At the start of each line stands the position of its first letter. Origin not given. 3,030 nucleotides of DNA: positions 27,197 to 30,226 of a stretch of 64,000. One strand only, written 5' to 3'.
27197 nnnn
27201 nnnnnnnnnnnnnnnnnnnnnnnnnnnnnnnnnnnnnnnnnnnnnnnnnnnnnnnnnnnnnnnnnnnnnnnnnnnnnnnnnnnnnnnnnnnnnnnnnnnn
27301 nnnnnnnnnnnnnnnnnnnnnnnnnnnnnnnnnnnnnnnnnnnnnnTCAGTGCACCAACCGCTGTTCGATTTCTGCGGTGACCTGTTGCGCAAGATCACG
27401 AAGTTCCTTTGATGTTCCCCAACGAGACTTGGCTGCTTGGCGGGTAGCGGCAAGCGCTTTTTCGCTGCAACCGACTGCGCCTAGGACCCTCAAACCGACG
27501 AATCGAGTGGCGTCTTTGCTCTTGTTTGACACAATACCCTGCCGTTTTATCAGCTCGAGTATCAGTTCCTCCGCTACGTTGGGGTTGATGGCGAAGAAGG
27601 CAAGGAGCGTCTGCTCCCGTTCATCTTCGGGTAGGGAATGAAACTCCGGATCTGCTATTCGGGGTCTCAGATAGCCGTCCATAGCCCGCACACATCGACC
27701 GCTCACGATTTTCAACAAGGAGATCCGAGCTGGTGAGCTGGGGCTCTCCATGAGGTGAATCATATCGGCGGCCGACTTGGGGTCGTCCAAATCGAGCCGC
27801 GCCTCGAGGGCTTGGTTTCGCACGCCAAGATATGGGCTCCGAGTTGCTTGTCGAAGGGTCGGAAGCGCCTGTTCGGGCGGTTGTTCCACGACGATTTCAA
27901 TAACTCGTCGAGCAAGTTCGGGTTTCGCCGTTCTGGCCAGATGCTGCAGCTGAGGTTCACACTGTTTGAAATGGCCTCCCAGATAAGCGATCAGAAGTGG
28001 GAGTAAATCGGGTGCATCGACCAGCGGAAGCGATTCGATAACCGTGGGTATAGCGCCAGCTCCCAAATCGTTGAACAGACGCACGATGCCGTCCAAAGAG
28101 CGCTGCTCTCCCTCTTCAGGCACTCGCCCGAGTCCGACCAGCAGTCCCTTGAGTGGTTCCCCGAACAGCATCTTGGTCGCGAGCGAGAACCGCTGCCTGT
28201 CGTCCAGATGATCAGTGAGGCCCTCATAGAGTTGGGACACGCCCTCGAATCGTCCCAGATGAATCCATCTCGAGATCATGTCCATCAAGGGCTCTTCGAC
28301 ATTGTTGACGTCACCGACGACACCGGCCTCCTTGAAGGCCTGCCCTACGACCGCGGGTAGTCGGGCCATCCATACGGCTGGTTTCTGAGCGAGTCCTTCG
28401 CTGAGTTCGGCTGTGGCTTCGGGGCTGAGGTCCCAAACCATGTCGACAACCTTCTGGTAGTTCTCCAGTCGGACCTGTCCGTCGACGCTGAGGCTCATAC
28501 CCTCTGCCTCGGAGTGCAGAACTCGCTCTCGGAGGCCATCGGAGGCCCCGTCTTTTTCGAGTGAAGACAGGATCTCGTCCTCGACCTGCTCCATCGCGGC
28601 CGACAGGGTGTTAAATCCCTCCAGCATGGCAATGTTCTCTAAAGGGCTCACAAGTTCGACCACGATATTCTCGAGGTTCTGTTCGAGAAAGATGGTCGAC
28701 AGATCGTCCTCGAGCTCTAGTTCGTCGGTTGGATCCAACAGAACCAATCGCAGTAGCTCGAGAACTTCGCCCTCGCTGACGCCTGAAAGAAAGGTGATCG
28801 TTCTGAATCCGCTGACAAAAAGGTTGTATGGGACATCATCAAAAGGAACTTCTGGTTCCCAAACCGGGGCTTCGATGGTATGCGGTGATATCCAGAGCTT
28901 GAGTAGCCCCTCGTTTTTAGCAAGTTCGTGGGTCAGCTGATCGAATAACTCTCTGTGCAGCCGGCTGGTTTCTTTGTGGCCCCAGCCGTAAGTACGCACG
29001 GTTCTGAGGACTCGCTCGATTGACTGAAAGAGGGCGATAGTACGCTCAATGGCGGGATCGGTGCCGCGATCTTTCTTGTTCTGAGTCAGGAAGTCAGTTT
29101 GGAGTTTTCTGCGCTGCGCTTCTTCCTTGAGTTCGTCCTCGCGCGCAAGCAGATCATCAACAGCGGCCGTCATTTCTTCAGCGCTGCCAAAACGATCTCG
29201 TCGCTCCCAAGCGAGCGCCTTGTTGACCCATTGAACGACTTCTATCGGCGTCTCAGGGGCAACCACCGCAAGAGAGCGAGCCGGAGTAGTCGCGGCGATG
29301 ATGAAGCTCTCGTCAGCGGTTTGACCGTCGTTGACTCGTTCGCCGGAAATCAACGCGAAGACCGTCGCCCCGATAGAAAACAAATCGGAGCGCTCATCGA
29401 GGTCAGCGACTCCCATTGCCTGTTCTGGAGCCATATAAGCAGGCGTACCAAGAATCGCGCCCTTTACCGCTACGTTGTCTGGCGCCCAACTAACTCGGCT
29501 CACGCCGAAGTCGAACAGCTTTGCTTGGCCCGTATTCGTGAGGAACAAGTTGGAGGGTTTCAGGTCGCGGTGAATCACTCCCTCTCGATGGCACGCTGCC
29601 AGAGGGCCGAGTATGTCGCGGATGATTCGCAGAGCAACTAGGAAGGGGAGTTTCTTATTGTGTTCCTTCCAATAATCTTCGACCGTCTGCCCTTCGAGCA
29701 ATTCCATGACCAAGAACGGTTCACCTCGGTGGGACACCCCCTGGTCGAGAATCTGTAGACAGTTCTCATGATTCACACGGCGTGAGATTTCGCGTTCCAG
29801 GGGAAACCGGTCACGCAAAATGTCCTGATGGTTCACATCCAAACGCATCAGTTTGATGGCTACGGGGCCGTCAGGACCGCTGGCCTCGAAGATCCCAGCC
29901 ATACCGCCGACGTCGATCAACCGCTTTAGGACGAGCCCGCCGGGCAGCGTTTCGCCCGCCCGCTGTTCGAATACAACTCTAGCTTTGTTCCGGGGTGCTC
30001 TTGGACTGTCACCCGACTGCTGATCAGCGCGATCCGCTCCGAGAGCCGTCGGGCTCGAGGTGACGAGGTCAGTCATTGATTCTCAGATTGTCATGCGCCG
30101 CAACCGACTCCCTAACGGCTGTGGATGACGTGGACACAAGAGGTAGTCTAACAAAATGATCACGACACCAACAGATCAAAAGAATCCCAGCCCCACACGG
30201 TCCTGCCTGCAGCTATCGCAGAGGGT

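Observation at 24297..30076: Second Ser/Thr kinase coupled (1-nt overlap) to a 1016-aa Glu/Pro-rich repeat protein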

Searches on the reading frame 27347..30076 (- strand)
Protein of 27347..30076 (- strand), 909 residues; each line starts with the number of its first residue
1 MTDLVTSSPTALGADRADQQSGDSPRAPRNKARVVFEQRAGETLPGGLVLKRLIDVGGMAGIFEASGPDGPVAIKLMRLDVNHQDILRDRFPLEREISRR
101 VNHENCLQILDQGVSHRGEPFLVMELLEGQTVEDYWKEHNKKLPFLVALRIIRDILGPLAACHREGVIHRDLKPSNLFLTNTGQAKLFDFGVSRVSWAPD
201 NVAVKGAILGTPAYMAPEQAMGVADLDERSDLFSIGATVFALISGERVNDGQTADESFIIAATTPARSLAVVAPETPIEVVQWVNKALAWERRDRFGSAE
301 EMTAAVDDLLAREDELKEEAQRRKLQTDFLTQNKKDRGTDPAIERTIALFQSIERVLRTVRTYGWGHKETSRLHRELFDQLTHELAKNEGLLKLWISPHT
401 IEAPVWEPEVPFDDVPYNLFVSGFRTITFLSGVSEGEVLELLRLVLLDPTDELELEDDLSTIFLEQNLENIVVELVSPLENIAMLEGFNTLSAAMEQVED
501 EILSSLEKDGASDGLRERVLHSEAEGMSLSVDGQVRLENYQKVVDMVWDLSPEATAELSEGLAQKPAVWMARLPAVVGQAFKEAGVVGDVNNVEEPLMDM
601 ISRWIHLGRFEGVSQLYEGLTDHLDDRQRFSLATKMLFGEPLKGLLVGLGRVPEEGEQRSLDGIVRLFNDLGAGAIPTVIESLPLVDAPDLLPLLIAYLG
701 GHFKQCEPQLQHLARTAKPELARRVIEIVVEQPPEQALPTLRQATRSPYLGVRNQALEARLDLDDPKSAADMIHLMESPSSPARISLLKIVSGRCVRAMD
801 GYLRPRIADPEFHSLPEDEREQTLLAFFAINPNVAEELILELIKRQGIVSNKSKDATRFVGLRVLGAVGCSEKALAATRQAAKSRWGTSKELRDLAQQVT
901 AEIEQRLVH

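Call 5: search_protein_families(library=pfam, proteins=[window:27347-30076:-], max_evalue=0.1)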
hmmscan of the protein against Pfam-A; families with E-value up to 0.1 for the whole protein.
window:27347-30076:- (909 aa): 6 families
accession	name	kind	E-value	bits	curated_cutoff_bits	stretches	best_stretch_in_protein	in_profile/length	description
PF00069.31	Pkinase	-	5.1e-32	111.7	31.7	1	68-296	23-252/263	Protein kinase domain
PF07714.23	PK_Tyr_Ser-Thr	-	4.4e-19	69.2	23.1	1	66-256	25-212/258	Protein tyrosine and serine/threonine kinase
PF13646.12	HEAT_2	-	1e-05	26.2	27.7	1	710-783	5-78/88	HEAT repeats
PF03109.22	ABC1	-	3.9e-05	23.4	22.9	1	119-194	142-215/244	ABC1 atypical kinase-like domain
PF01636.29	APH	-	0.00026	21.3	23.2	1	151-197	154-201/239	Phosphotransferase enzyme family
PF06293.20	Kdo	-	0.02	14.8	21.3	1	120-199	92-175/207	Lipopolysaccharide kinase (Kdo/WaaP) family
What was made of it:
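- On Hanks-type (eukaryote-like) Ser/Thr protein kinase: PF00069 at 111.7 bits against a cut-off of 31.7, residues 68-296 (call 5).
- Checked: Pfam Pkinase covers residues 68-296 at 111.7 bits, against a cut-off of 31.7 (call 5).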

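Call 6: search_protein_families(library=ncbifam, proteins=[window:27347-30076:-], max_evalue=0.1)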
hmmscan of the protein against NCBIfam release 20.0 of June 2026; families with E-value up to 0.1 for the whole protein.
window:27347-30076:- (909 aa): 22 families
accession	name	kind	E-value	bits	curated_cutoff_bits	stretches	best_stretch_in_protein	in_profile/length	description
NF033483.0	PknB_PASTA_kin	equivalog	4.7e-56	191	450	1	50-341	11-302/563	Stk1 family PASTA domain-containing Ser/Thr kinase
NF047741.1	antiphage_MADS6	equivalog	1e-37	130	460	2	139-322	292-474/612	methylation-associated defense system protein kinase MAD6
TIGR03903.1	TOMM_kin_cyc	equivalog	1e-31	109.7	705.75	1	72-302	6-240/1267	TOMM system kinase/cyclase fusion protein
NF052427.1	StpK7MSMEG_1200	equivalog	1.2e-29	103.3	900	1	48-330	9-289/601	serine/threonine protein kinase StpK7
NF038150.1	lanthi_synth_IV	equivalog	2.3e-22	79.2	650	1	72-328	217-475/851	class IV lanthionine synthetase LanL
NF053615.1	SerThrKinAfsKStmc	equivalog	4e-17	62.1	1300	1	49-241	17-206/809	protein serine/threonine kinase AfsK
NF033442.0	BREX_PglW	equivalog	8.9e-15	53.5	990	1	39-324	505-784/1391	BREX system serine/threonine kinase PglW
NF009651.0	PRK13184.1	equivalog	3.1e-14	51.9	839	1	52-316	8-297/932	serine/threonine-protein kinase PknD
NF038151.1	lanthi_synth_III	equivalog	2.8e-09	36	575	1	90-243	269-423/833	class III lanthionine synthetase LanKC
NF043056.1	T4SS_LegK1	equivalog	6.5e-08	31.6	550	1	163-238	206-279/516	Dot/Icm T4SS effector kinase LegK1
TIGR03724.2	arch_bud32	equivalog_domain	3.1e-07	30.1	125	1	121-204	69-142/193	KEOPS complex kinase/ATPase Bud32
NF011460.0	PRK14879.1-1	equivalog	2.1e-06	27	199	1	121-203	87-167/232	Kae1-associated kinase Bud32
NF011463.0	PRK14879.1-4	equivalog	6.2e-06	25.8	188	1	121-204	94-171/237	Kae1-associated kinase Bud32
NF011464.0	PRK14879.1-7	equivalog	1.1e-05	25.3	246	1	121-194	82-150/221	Kae1-associated kinase Bud32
NF058632.1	SerThrKinPrkT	equivalog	4.4e-05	22.7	280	1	116-183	91-154/322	serine/threonine protein kinase PrkT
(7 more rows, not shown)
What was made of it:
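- On Kinase-based anti-phage systems (PD-T4-6, MADS, BREX PglW): MAD6 scores 130 against 460 bits and PglW 53.5 against 990 (call 6).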

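Call 67: search_protein_families(library=padloc, proteins=[window:27347-30076:-], max_evalue=0.001)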
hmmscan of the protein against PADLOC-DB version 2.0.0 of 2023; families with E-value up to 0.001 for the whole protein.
window:27347-30076:- (909 aa): 34 families (the best 25 are shown)
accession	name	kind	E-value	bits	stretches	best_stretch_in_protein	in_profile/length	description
PDLC04042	PD-T4-6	-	1.3e-66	223.2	1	42-320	5-283/292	-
PDLC04061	PD-T4-6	-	2.7e-57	193.4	1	45-321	15-295/510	-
PDLC04054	PD-T4-6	-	2.4e-53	179.8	1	47-321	11-285/347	-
PDLC04053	PD-T4-6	-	6e-52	175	1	48-324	11-286/311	-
PDLC04047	PD-T4-6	-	9.3e-48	161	1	52-326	16-289/327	-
PDLC04138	mad6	-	1e-46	158.1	1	39-333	44-337/659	mads_6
PDLC04060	PD-T4-6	-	1.6e-45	153.9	1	50-332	12-292/486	-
PDLC04057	PD-T4-6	-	1.6e-44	150.6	1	41-323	3-283/443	-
PDLC04039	PD-T4-6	-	5.5e-42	142.3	1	38-323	7-290/458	-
PDLC04040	PD-T4-6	-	6.7e-42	141.9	1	54-342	2-298/547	-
PDLC04043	PD-T4-6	-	1.7e-40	137.4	1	46-311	15-279/452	-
PDLC04052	PD-T4-6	-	7.5e-40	135.6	1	50-323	13-287/496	-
PDLC04048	PD-T4-6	-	3.4e-38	129.9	1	54-319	18-284/354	-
PDLC04064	PD-T4-6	-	6e-38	128.8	1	72-320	48-291/369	-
PDLC04041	PD-T4-6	-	6.1e-38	129.2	1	43-309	25-293/443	-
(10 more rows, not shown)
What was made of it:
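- The kinase domain hits PADLOC PD-T4-6 models (E 1e-66) and mad6 (E 1e-46), and NCBIfam antiphage_MADS6 at 130 bits (calls 6 and 67).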
